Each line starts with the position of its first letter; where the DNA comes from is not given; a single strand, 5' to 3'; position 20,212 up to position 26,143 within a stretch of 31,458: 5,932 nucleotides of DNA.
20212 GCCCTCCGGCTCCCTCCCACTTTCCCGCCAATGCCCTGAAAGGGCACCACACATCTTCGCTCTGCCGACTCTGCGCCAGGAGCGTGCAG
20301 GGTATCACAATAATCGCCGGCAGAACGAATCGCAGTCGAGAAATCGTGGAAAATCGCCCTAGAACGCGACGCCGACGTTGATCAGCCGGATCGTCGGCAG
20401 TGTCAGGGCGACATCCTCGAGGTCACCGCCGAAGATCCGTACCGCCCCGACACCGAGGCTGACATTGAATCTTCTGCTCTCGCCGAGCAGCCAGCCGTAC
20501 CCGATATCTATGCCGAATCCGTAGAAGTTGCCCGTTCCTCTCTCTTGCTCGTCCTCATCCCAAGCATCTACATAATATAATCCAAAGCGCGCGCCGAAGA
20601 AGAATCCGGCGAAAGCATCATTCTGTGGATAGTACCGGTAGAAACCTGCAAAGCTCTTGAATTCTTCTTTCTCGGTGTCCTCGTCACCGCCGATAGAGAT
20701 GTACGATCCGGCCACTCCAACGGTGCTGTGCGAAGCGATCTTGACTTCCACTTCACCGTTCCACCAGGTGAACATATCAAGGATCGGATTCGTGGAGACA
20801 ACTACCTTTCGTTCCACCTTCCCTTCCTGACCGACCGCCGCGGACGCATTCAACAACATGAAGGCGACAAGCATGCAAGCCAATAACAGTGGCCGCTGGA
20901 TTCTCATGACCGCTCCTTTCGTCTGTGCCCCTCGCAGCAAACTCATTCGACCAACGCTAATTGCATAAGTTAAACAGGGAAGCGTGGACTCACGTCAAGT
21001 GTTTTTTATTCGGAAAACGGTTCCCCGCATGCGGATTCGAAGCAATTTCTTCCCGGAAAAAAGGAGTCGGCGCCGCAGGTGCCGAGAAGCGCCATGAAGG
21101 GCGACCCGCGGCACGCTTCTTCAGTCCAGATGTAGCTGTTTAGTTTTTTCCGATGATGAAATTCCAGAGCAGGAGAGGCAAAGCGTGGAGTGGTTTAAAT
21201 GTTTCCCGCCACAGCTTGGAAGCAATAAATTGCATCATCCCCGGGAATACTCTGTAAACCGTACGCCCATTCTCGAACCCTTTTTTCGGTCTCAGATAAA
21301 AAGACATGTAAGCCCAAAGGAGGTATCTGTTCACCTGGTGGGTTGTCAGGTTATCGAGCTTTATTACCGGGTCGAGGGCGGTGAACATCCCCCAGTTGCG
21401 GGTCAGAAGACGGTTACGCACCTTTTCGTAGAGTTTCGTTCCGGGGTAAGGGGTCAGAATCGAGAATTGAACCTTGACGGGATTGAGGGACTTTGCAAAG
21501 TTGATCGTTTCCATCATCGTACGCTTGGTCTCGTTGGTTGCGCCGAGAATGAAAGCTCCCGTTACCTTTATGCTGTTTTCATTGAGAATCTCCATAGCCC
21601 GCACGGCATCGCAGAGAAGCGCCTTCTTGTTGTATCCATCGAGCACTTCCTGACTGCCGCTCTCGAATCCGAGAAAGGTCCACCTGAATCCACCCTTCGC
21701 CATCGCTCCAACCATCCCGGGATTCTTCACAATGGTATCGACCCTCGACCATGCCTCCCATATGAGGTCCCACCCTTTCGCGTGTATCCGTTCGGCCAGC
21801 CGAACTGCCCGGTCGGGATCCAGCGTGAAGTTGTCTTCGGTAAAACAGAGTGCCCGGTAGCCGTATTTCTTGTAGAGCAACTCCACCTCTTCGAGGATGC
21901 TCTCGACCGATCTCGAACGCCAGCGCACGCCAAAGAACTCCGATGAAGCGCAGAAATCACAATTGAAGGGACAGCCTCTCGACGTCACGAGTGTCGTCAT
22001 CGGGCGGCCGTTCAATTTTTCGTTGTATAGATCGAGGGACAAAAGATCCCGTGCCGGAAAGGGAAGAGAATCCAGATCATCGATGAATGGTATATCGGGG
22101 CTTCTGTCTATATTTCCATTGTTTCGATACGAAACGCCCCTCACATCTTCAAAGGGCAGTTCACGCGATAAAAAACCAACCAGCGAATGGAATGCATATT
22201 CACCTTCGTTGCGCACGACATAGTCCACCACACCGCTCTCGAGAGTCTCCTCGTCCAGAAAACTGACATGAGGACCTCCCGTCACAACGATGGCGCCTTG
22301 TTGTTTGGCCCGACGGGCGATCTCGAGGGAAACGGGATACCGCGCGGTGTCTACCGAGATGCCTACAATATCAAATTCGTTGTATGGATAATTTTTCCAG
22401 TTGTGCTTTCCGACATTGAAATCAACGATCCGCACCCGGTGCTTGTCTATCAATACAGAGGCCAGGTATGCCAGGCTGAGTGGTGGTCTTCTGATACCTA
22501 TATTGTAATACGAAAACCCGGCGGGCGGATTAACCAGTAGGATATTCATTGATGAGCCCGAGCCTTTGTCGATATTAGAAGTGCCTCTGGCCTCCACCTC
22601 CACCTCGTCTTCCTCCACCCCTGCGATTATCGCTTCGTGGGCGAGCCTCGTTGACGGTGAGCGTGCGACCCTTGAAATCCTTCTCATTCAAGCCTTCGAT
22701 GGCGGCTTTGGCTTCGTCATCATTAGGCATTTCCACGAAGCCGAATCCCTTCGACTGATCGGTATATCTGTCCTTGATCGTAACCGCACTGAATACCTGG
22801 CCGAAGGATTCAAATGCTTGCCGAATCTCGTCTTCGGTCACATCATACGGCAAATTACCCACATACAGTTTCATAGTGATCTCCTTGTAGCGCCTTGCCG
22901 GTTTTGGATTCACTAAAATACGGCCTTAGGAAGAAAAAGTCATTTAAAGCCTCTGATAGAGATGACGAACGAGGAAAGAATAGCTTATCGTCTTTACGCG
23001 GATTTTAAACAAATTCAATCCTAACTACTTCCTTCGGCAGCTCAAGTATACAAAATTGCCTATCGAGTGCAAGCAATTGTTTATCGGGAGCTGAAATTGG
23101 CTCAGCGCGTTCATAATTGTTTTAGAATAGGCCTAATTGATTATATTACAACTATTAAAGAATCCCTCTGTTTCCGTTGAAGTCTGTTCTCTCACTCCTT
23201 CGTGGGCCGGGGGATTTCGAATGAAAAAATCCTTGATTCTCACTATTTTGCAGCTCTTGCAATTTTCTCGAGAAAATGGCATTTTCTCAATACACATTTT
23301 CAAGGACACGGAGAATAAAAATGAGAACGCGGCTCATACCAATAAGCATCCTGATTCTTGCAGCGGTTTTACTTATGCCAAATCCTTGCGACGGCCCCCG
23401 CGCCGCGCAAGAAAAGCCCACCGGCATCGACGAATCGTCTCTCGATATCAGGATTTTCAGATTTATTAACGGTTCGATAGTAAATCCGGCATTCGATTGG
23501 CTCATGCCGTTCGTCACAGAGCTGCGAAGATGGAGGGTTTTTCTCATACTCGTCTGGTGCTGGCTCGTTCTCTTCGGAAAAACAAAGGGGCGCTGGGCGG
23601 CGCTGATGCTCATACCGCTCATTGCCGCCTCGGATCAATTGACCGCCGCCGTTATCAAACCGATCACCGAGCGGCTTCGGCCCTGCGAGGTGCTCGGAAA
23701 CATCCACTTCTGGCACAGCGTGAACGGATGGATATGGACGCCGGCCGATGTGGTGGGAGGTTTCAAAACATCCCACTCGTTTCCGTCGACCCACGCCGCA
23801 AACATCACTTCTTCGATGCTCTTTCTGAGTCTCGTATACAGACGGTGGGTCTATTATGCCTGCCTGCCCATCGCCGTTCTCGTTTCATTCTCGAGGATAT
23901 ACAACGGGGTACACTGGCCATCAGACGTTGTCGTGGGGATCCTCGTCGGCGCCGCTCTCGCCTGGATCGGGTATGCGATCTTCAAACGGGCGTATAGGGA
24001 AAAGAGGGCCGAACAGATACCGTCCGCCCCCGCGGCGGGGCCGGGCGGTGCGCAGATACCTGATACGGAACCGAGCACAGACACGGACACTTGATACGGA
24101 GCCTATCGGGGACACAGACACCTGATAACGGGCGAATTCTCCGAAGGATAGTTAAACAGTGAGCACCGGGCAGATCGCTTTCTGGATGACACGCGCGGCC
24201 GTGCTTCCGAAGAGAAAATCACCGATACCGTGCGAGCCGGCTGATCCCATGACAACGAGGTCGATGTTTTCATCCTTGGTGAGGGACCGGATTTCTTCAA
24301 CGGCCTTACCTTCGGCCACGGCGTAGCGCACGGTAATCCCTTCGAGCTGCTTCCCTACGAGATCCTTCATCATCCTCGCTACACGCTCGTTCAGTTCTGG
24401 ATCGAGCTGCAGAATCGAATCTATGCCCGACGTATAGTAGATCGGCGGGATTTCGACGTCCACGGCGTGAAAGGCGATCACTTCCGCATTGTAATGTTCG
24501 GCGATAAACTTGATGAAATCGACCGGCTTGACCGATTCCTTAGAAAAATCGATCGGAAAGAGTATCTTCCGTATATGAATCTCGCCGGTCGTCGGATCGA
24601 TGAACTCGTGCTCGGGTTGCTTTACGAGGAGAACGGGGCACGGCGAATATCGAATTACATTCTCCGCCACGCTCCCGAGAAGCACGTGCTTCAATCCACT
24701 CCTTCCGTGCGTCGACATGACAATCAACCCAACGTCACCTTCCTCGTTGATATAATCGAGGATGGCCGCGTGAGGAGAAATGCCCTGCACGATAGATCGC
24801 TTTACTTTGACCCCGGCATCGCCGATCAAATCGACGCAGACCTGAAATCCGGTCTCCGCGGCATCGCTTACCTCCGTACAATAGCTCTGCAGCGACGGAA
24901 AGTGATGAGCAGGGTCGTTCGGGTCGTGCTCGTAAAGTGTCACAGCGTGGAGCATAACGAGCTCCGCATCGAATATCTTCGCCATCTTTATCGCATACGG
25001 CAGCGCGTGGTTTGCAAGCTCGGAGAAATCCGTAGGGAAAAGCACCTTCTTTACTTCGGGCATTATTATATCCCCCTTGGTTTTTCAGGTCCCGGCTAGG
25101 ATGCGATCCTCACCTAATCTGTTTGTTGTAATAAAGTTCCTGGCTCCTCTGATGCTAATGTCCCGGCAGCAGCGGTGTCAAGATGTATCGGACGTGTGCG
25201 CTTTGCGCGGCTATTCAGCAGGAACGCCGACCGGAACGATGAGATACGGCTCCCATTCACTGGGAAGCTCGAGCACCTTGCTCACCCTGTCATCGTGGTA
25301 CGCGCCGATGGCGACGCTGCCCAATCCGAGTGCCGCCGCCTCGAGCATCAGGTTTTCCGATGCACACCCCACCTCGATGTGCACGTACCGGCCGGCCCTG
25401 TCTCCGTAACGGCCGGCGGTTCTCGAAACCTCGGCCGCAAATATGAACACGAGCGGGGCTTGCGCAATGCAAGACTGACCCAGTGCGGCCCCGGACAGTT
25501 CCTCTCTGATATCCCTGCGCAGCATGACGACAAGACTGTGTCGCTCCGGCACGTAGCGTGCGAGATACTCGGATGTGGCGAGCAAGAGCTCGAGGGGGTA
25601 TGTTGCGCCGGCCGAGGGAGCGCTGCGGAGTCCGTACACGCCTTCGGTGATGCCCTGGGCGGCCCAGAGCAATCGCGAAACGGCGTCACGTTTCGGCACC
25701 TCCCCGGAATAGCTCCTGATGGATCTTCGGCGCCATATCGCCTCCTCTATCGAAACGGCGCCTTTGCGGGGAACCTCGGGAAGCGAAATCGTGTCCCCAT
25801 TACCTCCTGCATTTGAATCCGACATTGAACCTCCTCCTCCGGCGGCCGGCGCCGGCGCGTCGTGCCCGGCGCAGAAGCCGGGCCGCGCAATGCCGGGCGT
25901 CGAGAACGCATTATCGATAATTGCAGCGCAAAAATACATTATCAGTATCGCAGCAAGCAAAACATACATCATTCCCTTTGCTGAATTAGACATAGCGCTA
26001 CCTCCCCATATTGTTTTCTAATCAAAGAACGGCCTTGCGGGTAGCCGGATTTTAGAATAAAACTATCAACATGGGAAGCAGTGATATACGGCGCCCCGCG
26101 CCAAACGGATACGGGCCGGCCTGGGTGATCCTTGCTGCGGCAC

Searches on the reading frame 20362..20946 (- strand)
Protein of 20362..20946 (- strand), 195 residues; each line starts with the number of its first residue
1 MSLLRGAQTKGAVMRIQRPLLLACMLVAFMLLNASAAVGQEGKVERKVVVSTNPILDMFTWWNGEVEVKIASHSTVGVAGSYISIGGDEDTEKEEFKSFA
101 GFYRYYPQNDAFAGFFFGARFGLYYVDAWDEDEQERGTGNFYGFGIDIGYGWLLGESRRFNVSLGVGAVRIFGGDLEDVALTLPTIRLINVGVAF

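Call 84: search_protein_families(library=pfam, proteins=[window:20362-20946:-], max_evalue=0.0001)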
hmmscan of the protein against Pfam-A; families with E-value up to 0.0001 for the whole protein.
window:20362-20946:- (195 aa): 1 family
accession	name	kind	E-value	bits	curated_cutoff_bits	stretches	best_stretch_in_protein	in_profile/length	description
PF12099.14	DUF3575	-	2.5e-17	63.2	21.1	1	30-170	9-141/177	Protein of unknown function (DUF3575)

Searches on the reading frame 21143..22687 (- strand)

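Call 84: search_protein_families(library=pfam, proteins=[window:21143-22687:-], max_evalue=0.0001)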
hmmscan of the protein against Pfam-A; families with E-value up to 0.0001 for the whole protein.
window:21143-22687:- (515 aa): 2 families
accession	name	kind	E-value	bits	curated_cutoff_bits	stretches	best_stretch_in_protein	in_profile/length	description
PF04055.27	Radical_SAM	-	3.6e-22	79.7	29.5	1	234-398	2-166/166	Radical SAM superfamily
PF02310.24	B12-binding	-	3.5e-17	62.8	32.1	1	68-169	13-120/121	B12 binding domain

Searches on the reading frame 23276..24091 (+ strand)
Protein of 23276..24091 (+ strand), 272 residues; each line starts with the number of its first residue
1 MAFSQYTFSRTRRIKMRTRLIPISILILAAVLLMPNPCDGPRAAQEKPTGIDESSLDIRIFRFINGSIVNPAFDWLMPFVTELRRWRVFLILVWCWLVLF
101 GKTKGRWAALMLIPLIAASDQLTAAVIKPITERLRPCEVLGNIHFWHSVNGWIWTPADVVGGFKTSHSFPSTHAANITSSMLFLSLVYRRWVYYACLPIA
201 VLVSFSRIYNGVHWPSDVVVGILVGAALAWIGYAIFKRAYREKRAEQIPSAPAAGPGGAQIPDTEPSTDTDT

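Call 84: search_protein_families(library=pfam, proteins=[window:23276-24091:+], max_evalue=0.0001)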
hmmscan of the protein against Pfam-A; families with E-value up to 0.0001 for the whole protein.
window:23276-24091:+ (272 aa): 2 families
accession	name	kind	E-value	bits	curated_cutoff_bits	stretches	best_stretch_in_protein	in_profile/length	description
PF01569.27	PAP2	-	8.3e-24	84.2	27.2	1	111-239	3-128/130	PAP2 superfamily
PF14378.12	PAP2_3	-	4.6e-06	27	27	1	148-230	106-189/190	PAP2 superfamily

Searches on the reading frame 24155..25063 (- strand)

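Call 84: search_protein_families(library=pfam, proteins=[window:24155-25063:-], max_evalue=0.0001)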
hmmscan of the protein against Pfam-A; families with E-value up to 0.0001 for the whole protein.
window:24155-25063:- (303 aa): 1 family
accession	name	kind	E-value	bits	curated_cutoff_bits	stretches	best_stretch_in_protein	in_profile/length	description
PF00582.32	Usp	-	1.1e-54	185.3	24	2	164-303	2-140/141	Universal stress protein family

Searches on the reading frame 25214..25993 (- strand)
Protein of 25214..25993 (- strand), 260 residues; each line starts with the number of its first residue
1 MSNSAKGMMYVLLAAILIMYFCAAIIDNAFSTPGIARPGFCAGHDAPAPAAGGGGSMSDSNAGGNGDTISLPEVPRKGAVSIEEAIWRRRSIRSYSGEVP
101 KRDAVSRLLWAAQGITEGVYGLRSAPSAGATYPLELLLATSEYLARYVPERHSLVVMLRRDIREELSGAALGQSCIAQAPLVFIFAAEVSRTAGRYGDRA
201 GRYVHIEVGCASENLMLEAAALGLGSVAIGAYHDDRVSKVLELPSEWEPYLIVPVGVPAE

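Call 84: search_protein_families(library=pfam, proteins=[window:25214-25993:-], max_evalue=0.0001)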
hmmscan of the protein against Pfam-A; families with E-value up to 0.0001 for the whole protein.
window:25214-25993:- (260 aa): 1 family
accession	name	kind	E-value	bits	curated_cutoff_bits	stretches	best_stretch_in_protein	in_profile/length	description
PF00881.29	Nitroreductase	-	7.8e-28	98.2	23.5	1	88-256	3-166/167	Nitroreductase family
